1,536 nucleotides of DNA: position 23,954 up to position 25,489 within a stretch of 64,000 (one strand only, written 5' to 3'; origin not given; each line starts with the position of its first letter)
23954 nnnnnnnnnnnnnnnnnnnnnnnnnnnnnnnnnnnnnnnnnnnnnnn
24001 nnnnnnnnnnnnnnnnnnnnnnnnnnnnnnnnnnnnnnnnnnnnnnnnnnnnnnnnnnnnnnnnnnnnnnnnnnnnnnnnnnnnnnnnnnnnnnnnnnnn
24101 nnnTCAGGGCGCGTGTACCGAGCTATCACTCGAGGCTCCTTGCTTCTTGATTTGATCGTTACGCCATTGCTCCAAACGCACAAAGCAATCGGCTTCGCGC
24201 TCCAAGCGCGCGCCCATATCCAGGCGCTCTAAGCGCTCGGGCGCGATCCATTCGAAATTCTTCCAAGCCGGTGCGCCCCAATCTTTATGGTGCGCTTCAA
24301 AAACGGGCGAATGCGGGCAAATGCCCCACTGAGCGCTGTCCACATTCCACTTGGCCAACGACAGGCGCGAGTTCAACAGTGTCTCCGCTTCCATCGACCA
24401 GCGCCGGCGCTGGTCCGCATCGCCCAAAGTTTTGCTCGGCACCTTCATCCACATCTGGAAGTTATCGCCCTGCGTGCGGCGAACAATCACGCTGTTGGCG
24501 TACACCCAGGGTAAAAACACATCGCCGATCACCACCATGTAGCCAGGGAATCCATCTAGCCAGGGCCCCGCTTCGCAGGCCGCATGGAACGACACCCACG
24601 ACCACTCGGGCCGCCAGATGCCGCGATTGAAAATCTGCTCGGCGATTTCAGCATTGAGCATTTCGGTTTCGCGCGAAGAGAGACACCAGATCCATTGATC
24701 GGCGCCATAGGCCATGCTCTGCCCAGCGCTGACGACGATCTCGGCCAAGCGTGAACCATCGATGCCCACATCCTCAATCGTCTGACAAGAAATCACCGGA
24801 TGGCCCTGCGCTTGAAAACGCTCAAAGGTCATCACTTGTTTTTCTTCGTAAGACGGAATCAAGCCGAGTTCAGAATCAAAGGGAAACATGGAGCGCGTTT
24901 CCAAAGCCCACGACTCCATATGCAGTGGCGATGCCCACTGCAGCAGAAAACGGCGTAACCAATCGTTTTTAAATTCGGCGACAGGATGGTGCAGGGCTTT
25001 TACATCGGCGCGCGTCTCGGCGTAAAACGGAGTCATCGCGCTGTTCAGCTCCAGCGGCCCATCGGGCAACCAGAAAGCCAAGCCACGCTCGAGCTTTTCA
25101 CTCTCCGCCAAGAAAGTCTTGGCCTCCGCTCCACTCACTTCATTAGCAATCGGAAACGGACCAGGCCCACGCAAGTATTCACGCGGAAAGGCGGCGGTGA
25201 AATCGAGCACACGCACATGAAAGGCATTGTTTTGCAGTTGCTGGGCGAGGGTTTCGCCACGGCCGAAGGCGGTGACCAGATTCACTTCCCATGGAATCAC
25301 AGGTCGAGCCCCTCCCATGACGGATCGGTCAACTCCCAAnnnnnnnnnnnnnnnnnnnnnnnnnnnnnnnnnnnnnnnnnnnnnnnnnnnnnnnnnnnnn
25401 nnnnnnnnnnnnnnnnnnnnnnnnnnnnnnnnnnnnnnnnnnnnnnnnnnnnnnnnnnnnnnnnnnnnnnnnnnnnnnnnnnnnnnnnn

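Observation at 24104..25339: Unassignable 411-codon gene wedged by overlaps into the purine operon between purM and purB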

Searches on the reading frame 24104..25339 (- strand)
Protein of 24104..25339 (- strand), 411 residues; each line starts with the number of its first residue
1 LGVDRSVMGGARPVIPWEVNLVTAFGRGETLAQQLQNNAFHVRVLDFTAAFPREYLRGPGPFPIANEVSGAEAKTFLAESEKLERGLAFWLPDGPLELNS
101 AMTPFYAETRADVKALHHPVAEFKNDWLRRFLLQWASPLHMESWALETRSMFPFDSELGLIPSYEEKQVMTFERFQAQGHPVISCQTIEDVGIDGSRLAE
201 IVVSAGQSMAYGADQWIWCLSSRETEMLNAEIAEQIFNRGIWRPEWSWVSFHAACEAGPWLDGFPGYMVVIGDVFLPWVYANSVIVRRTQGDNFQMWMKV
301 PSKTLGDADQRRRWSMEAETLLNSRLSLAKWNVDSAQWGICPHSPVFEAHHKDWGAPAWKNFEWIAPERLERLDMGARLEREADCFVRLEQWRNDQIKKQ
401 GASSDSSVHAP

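Call 3: search_protein_families(library=pfam, proteins=[window:24104-25339:-], max_evalue=1)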
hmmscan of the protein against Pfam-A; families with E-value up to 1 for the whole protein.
window:24104-25339:- (411 aa): 0 families

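Call 4: search_protein_families(library=ncbifam, proteins=[window:24104-25339:-], max_evalue=1)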
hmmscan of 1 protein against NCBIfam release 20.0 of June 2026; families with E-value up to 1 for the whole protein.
window:24104-25339:- (411 aa): 0 families

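Call 5: search_solved_structures(query=window:24104-25339:-, max_evalue=10)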
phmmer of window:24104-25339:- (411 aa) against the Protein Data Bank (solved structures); distinct sequences matched with E-value up to 10: 0.

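Call 6: find_homologous_proteins(query=window:24104-25339:-, max_evalue=0.001)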
Query window:24104-25339:- (411 aa): 59 proteins with E <= 0.001 among 4392 candidates.
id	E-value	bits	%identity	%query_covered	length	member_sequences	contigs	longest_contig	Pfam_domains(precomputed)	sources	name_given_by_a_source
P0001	2.9e-276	934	100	97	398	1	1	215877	-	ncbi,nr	ncbi:MAG: hypothetical protein KF799_06450 [Bdellovibrionales bacterium]|nr:hypothetical protein [Bd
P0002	5.5e-201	686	72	96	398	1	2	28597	-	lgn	-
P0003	6.0e-189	646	68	96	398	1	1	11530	-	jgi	jgi:hypothetical protein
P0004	1.2e-157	543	59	96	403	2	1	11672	-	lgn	-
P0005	6.8e-153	527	57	96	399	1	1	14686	-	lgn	-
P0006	2.3e-143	496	54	96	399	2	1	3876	-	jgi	-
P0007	5.8e-139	482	77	64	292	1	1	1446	-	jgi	-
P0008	8.5e-138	478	54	96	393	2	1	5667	-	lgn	-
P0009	2.6e-136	473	49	100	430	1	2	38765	-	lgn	-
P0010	7.0e-132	458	53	95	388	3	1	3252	-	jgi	jgi:hypothetical protein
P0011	5.5e-129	449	51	96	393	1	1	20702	-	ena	-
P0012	1.1e-128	448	48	98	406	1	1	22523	-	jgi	-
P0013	1.1e-127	444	53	96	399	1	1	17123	-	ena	-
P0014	1.6e-127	444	50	95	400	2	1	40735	-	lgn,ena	-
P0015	3.0e-125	436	47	96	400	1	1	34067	-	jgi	jgi:hypothetical protein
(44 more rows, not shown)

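Call 10: find_related_loci(query=A1, collection=genome_contigs, flank=10000)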
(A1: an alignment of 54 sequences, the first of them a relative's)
Query A1 (398 aa) in genome_contigs; peptide patterns used: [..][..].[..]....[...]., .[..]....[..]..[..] (x = any residue, [..] = any of these).
37 stretches matched a pattern; 19 encode a relative of the query (tblastn E <= 1e-3); 18 distinct loci.
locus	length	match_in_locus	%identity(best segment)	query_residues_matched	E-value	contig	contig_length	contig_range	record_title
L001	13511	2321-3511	49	4-398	2e-125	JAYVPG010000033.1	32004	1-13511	MAG: Pseudobdellovibrionaceae bacterium isolate GL72_DN_metabat_34 GL72_DN_metabat_34_32, whole genome shotgun sequence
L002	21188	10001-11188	49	4-397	9e-130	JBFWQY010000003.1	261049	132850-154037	MAG: Bdellovibrionales bacterium isolate CA_2019_TPBF_194 NODE_432_length_261049_cov_11.159534_TPBF, whole genome shotgu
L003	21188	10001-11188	47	4-397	6e-123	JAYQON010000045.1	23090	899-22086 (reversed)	MAG: Bdellovibrionales bacterium isolate SD3114_S44.metabat_sens.055 NODE_797_length_23090_cov_4.75431, whole genome sho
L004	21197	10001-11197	47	1-398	5e-122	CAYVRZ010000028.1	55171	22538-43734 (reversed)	MAG TPA_asm: uncultured Pseudobdellovibrionaceae bacterium isolate SRP302895_co1_334 genome assembly, contig: NODE_1022_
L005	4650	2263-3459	46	1-398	7e-123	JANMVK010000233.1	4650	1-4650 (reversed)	MAG: Pseudobdellovibrionaceae bacterium isolate SOY_1_B_concoct_198 SOY_1_B_k141_1256430, whole genome shotgun sequence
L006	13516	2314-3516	47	1-398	8e-122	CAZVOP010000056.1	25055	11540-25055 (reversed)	MAG TPA_asm: uncultured Pseudobdellovibrionaceae bacterium isolate SRP193066_co1_19 genome assembly, contig: NODE_2059_l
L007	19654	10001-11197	47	1-398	2e-121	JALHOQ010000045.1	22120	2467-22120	MAG: Bdellovibrionales bacterium isolate bin.161 c_000000009835, whole genome shotgun sequence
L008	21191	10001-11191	46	4-398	1e-120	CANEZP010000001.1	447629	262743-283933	MAG: Bdellovibrionaceae bacterium isolate Jr-03apr18-63 genome assembly, contig: Jr-03apr18-C4, whole genome shotgun seq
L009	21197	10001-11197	46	1-398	3e-119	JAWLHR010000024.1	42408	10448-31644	MAG: Bdellovibrionales bacterium isolate 30dZY2.bin.76 NODE_1274_length_42408_cov_25.787728, whole genome shotgun sequen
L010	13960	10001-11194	45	4-398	8e-115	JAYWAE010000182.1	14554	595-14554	MAG: Pseudobdellovibrionaceae bacterium isolate GL92_UP_concoct_173 GL92_UP_concoct_173_181, whole genome shotgun sequen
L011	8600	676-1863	44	4-398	3e-114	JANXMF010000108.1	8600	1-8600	MAG: Pseudobdellovibrionaceae bacterium isolate 336R_concoct_85_sub 336R_k141_824464, whole genome shotgun sequence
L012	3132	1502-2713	45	1-398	1e-110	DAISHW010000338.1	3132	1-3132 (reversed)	MAG TPA_asm: Bdellovibrionales bacterium isolate CTOTU2297 NODE_16253_length_3132_cov_2.971076, whole genome shotgun seq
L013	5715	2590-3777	43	4-398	7e-108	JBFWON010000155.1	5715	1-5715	MAG: Bdellovibrionales bacterium isolate CA_2019_TPBF_137 NODE_54109_length_5715_cov_5.190050_TPBF, whole genome shotgun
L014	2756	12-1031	45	63-398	9e-102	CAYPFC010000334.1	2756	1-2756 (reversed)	MAG TPA_asm: uncultured Pseudobdellovibrionaceae bacterium isolate binchicken_co179_51 genome assembly, contig: NODE_537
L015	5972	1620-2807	36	4-396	1e-79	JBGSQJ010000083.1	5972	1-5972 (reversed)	MAG: Bdellovibrionales bacterium isolate JTS-AC328 k141_3138757, whole genome shotgun sequence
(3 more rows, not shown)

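Call 17: predict_structure(alignment_id=A1)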
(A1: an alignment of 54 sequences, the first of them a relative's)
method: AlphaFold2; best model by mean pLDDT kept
length: 398 residues; sequences in the alignment: 54
mean_pLDDT: 93.2   pTM: 0.90
mean pLDDT of the five models: 93.2, 93.1, 92.8, 92.4, 92.4
residues with pLDDT >= 90: 347; 70-90: 38; 50-70: 12; < 50: 1
segments of 3 or more residues with pLDDT < 50: none
pLDDT, mean of each block of 10 residues (from residue 1): 90 96 96 97 95 82 92 95 95 96 93 96 93 86 95 93 96 97 96 96 97 97 94 97 92 96 95 94 97 97 98 94 97 91 90 95 94 96 82 51
secondary structure, 60 per line:
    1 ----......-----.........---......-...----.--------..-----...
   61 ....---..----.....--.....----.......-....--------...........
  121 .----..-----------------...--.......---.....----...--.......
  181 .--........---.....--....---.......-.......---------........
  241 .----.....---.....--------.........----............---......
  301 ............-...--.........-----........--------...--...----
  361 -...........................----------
elements in order: E5-10 H16-24 E28-33 H58-64 E74-78 E81-85 H90-96 H98-101 H110-121 E145-147 H150-156 H160-164 E169-171 E174-181 E184-191 E195-199 E202-205 H209-215 H217-223 E233-241 H246-250 E254-258 E270-275 E280-288 H295-312 E319-327 E333-335 H336-340 E349-351 H362-388

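Call 19: search_protein_representatives(alignment_id=A1)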
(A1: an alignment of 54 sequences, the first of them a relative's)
Query: 54 sequences, 400 profile positions. Proteins with E-value up to 0.001 (for the whole library): 336; up to 1e-10: 264; up to 1e-30: 166. The best 150 are listed.
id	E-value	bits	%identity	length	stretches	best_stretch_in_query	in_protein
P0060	4.7e-173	592.0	-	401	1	1-400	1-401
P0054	4.7e-159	545.9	-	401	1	3-399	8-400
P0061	1.9e-129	448.5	-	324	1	75-400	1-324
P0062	1.4e-120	419.2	-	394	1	8-399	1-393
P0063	5.0e-117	407.5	-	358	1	54-400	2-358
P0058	3.1e-99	349.0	-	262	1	140-400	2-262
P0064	2.3e-95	336.2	-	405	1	1-400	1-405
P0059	3.7e-89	315.8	-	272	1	3-258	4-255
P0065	2.3e-72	260.5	-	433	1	3-400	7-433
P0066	4.8e-67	243.0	-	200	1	1-194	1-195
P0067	2.7e-64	233.9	-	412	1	5-400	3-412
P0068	1.6e-62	228.1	-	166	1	247-400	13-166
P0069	1.0e-60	222.1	-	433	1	4-389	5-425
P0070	7.4e-58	212.7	-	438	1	7-399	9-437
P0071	5.9e-57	209.7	-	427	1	4-380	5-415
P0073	7.5e-57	209.4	-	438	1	4-400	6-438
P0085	9.2e-51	189.3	-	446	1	3-390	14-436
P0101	3.1e-46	174.4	-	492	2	103-383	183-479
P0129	1.2e-42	162.5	-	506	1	5-393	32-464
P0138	1.0e-41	159.6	-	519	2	105-373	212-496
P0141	2.2e-41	158.4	-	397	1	4-393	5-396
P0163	4.7e-39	150.8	-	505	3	108-279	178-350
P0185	8.8e-37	143.3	-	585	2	165-321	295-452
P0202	1.1e-34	136.4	-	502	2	2-315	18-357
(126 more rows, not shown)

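Call 21: search_protein_families(library=pfam, proteins=[P0065, P0069, P0073, P0085, P0101, P0129, P0138, P0163, P0185, P0202], max_evalue=0.1)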
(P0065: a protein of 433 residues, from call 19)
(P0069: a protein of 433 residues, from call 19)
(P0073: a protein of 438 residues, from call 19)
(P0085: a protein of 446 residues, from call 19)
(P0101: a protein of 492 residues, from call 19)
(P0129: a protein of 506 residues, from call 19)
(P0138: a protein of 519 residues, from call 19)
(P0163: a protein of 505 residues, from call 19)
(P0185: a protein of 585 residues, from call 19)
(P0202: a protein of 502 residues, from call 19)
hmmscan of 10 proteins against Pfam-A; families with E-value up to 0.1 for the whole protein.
P0065 (433 aa): 0 families

P0069 (433 aa): 0 families

P0073 (438 aa): 0 families

P0085 (446 aa): 0 families

P0101 (492 aa): 0 families

P0129 (506 aa): 0 families

P0138 (519 aa): 0 families

P0163 (505 aa): 0 families

P0185 (585 aa): 0 families

P0202 (502 aa): 0 families

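Call 23: list_cluster_members(proteins=[P0064, P0065, P0067, P0069, P0073, P0085, P0101, P0129, P0185, P0141])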
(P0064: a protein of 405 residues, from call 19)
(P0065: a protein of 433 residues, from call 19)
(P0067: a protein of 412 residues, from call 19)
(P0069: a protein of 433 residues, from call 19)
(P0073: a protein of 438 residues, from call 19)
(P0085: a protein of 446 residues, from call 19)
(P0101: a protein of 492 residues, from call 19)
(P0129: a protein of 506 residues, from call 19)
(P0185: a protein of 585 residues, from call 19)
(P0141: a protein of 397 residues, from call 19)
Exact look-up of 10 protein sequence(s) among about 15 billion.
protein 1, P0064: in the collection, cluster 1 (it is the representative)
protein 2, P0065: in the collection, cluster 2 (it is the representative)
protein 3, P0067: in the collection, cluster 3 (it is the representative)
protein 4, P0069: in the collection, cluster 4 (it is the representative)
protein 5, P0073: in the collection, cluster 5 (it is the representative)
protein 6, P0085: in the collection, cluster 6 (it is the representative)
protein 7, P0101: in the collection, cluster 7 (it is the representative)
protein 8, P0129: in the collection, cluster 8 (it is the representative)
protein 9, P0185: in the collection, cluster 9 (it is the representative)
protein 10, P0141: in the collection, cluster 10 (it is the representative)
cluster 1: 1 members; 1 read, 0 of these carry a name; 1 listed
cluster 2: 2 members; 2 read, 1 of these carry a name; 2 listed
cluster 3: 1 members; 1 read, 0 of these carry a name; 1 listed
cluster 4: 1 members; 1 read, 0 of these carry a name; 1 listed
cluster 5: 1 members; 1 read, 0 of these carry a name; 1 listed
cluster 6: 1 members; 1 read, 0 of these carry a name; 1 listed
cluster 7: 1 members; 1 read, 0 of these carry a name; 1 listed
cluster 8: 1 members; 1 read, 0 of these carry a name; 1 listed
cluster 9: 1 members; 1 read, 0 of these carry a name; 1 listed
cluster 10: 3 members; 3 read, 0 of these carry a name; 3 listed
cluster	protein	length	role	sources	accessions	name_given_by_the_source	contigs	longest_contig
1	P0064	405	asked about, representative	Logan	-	-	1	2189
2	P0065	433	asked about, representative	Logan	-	-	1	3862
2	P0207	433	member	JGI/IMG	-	hypothetical protein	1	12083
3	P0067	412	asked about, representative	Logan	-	-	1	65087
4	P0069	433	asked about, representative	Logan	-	-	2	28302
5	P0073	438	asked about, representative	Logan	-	-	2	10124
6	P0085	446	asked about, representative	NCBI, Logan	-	-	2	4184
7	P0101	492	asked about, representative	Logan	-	-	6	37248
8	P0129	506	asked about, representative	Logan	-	-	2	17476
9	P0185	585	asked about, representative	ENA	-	-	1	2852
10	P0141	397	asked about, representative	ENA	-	-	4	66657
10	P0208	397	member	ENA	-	-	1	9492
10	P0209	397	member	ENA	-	-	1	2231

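Call 24: find_encoding_contigs(protein=P0067, flank=8000, max_places=2)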
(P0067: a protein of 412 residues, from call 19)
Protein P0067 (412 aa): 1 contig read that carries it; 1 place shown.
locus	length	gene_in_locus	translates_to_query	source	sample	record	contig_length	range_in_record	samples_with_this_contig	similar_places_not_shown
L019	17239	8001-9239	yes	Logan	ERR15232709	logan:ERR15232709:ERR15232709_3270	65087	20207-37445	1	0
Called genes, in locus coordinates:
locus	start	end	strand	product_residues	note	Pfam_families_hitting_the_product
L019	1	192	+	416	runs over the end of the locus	PF00919:UPF0004, PF04055:Radical_SAM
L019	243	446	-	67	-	-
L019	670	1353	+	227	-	PF22935:RM44_endonuclase (weak), PF14622:Ribonucleas_3_3, PF00636:Ribonuclease_3, PF00035:dsrm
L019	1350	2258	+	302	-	PF00009:GTP_EFTU (faint), PF00350:Dynamin_N (faint), PF01926:MMR_HSR1, PF02421:FeoB_N (weak), PF07650:KH_2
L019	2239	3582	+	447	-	PF00009:GTP_EFTU (weak), PF01926:MMR_HSR1, PF02421:FeoB_N, PF00009:GTP_EFTU, PF00071:Ras (weak), PF01926:MMR_HSR1, PF02421:FeoB_N, PF14714:KH_dom-like, +5 more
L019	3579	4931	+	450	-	PF00209:SNF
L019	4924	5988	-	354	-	PF13365:Trypsin_2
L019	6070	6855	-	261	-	PF13505:OMP_b-brl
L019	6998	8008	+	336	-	PF00586:AIRS, PF02769:AIRS_C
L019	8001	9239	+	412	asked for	-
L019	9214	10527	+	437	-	PF00206:Lyase_1, PF10397:ADSL_C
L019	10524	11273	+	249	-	PF01259:SAICAR_synt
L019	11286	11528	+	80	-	PF02700:PurS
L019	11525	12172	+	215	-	PF13507:GATase_5, PF01965:DJ-1_PfpI, PF00117:GATase (weak), PF07685:GATase_3 (weak)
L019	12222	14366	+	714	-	PF18072:FGAR-AT_linker, PF00586:AIRS, PF02769:AIRS_C, PF00586:AIRS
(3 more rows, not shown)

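Call 25: find_encoding_contigs(protein=P0141, flank=8000, max_places=2)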
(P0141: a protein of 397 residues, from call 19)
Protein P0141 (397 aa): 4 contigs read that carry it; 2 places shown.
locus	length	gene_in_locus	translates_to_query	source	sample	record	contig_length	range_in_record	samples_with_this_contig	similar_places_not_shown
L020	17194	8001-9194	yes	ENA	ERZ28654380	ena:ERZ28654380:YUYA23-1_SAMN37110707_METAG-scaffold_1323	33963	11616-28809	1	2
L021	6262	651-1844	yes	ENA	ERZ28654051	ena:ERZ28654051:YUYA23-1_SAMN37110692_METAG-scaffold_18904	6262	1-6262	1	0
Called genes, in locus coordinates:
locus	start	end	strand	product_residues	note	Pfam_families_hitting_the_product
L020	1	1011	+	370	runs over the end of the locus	PF03054:tRNA_Me_trans, PF20259:tRNA_Me_trans_M, PF20258:tRNA_Me_trans_C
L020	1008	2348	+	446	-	PF00919:UPF0004, PF04055:Radical_SAM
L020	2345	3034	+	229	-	PF22935:RM44_endonuclase (weak), PF14622:Ribonucleas_3_3, PF00636:Ribonuclease_3, PF00035:dsrm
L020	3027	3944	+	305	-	PF00009:GTP_EFTU (faint), PF00350:Dynamin_N (faint), PF01926:MMR_HSR1, PF07650:KH_2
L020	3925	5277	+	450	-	PF00009:GTP_EFTU (weak), PF01926:MMR_HSR1, PF02421:FeoB_N, PF03193:RsgA_GTPase (weak), PF00009:GTP_EFTU, PF02421:FeoB_N, PF01926:MMR_HSR1, PF14714:KH_dom-like, +8 more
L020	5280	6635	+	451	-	PF00209:SNF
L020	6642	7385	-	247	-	PF13505:OMP_b-brl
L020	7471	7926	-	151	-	PF00892:EamA (faint), PF04657:DMT_YdcZ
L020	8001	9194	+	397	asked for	-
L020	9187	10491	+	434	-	PF00206:Lyase_1, PF10397:ADSL_C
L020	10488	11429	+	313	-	PF02016:Peptidase_S66, PF17676:Peptidase_S66C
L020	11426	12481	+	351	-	PF00144:Beta-lactamase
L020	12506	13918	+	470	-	PF01225:Mur_ligase, PF08245:Mur_ligase_M, PF02875:Mur_ligase_C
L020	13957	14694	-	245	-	PF00106:adh_short, PF01370:Epimerase (faint), PF08659:KR, PF23441:SDR (weak), PF13561:adh_short_C2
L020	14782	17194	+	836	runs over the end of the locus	PF01624:MutS_I, PF05192:MutS_III, PF05190:MutS_IV, PF00488:MutS_V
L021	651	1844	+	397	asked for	-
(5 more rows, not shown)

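Call 26: find_encoding_contigs(protein=P0101, flank=8000, max_places=2)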
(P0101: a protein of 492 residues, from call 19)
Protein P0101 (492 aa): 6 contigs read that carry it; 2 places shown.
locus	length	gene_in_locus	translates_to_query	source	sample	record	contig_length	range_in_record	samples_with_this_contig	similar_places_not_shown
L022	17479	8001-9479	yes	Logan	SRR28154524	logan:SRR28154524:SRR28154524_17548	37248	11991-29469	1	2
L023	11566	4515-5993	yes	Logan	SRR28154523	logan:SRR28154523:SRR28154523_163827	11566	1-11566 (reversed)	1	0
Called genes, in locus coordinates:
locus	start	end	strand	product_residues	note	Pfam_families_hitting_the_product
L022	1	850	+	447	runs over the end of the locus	PF00919:UPF0004, PF04055:Radical_SAM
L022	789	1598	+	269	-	PF22935:RM44_endonuclase (faint), PF14622:Ribonucleas_3_3, PF00636:Ribonuclease_3, PF00035:dsrm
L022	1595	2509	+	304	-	PF03193:RsgA_GTPase (faint), PF00350:Dynamin_N (faint), PF01926:MMR_HSR1, PF02421:FeoB_N, PF00009:GTP_EFTU (weak), PF07650:KH_2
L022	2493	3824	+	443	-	PF00009:GTP_EFTU, PF01926:MMR_HSR1, PF02421:FeoB_N, PF03193:RsgA_GTPase, PF00009:GTP_EFTU, PF00071:Ras, PF01926:MMR_HSR1, PF02421:FeoB_N, +7 more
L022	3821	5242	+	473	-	PF00209:SNF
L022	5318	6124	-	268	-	PF13505:OMP_b-brl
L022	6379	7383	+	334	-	PF00586:AIRS, PF02769:AIRS_C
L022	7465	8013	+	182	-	PF00551:Formyl_trans_N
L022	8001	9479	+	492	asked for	-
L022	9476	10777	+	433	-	PF00206:Lyase_1, PF10397:ADSL_C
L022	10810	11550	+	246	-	PF01259:SAICAR_synt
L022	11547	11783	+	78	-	PF02700:PurS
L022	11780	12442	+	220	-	PF13507:GATase_5, PF00117:GATase (weak), PF07685:GATase_3, PF01965:DJ-1_PfpI (weak)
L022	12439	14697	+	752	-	PF18072:FGAR-AT_linker, PF00586:AIRS, PF02769:AIRS_C, PF00586:AIRS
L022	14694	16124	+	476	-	PF13522:GATase_6, PF13537:GATase_7, PF00156:Pribosyltran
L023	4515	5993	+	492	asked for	-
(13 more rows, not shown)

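Call 27: find_encoding_contigs(protein=P0129, flank=8000, max_places=2)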
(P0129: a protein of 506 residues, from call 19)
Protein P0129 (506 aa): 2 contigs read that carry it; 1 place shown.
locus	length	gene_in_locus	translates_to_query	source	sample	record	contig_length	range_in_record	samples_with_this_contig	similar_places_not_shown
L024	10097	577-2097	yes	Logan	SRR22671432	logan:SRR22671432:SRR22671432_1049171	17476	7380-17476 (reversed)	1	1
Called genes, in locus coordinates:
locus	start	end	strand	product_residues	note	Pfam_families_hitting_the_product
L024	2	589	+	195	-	?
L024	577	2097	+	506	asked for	-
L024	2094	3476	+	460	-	PF00206:Lyase_1, PF10397:ADSL_C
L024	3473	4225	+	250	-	PF01259:SAICAR_synt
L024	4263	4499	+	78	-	PF02700:PurS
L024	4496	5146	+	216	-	PF13507:GATase_5, PF00117:GATase (weak), PF07685:GATase_3, PF01965:DJ-1_PfpI (weak)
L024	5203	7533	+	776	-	PF18072:FGAR-AT_linker, PF00586:AIRS, PF02769:AIRS_C, PF00586:AIRS, PF02769:AIRS_C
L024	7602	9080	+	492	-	PF13522:GATase_6, PF13537:GATase_7, PF00156:Pribosyltran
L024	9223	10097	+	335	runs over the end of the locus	PF02016:Peptidase_S66, PF17676:Peptidase_S66C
